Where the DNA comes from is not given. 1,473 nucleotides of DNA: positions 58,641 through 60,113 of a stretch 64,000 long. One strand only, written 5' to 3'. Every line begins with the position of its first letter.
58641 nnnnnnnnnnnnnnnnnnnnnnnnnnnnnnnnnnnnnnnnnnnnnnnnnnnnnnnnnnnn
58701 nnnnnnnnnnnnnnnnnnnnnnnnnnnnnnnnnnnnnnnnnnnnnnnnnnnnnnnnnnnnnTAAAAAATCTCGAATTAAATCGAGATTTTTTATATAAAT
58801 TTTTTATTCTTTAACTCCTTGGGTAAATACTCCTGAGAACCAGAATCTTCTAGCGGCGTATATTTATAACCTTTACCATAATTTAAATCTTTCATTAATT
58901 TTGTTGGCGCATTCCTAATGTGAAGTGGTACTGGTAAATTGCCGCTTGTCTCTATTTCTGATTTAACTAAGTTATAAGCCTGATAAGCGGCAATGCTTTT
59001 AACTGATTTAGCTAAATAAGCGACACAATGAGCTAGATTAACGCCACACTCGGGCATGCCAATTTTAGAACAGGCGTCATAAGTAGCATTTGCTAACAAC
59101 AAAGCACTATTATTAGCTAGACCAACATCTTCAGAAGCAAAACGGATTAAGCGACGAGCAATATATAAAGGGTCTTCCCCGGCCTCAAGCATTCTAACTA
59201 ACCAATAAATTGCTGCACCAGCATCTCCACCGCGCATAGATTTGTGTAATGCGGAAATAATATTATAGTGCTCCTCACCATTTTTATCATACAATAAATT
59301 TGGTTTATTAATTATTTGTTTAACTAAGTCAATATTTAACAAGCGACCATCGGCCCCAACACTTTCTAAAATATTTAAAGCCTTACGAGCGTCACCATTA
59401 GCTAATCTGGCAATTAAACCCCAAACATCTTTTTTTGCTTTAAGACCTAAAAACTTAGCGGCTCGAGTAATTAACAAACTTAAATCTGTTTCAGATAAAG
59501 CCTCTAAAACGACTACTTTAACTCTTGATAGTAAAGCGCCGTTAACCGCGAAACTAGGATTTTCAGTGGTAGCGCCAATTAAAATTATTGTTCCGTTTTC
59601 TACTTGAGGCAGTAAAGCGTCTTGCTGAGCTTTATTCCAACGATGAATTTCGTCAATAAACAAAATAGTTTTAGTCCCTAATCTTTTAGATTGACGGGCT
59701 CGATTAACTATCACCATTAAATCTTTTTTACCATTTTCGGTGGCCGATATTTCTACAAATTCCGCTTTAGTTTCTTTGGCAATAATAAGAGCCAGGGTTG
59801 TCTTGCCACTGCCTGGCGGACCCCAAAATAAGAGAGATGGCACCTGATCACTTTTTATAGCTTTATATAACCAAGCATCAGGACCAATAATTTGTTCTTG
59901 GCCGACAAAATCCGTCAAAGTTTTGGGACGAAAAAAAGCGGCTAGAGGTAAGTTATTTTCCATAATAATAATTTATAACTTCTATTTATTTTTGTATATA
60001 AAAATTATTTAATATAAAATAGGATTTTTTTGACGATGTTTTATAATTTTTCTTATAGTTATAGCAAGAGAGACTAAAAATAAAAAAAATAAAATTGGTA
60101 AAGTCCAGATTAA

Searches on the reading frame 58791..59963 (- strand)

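Call 29: search_protein_families(library=pfam, proteins=[window:58791-59963:-], max_evalue=0.001)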
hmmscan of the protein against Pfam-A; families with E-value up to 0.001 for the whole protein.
window:58791-59963:- (390 aa): 13 families
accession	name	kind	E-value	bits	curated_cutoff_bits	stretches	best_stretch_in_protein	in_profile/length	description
PF12002.13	MgsA_C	-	3.3e-53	180.5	27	1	245-389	1-147/167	MgsA AAA+ ATPase C terminal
PF16193.11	AAA_assoc_2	-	1.7e-21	76.7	34.3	1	174-244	5-81/81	AAA C-terminal domain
PF00004.35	AAA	-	6e-19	69.2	21.2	1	44-151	1-126/131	ATPase family associated with various cellular activities (AAA)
PF05496.18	RuvB_N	-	2e-17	63.9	27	1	12-132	2-120/159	Holliday junction DNA helicase RuvB P-loop domain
PF07728.20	AAA_5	-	1.1e-07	32.4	22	1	44-133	2-102/139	AAA domain (dynein-related subfamily)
PF13173.12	AAA_14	-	5.7e-06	26.8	27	1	45-154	6-121/129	AAA domain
PF13191.12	AAA_16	-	3e-05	25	32.6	0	21-71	4-57/167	AAA ATPase domain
PF01078.27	Mg_chelatase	-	3.8e-05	23.6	20.3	0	43-75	24-60/207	Magnesium chelatase, subunit ChlI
PF13401.12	AAA_22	-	8.8e-05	23.3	27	0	43-78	7-45/130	AAA domain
PF04851.21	ResIII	-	0.00011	22.6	22.5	0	39-68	21-50/164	Type III restriction enzyme, res subunit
PF06068.19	TIP49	-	0.00012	21.9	23.8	1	18-76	25-87/347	TIP49 P-loop domain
PF00158.32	Sigma54_activat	-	0.00028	21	20.2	0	97-135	93-131/168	Sigma-54 interaction domain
PF14532.12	Sigma54_activ_2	-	0.00052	20.7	25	0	35-121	16-93/138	Sigma-54 interaction domain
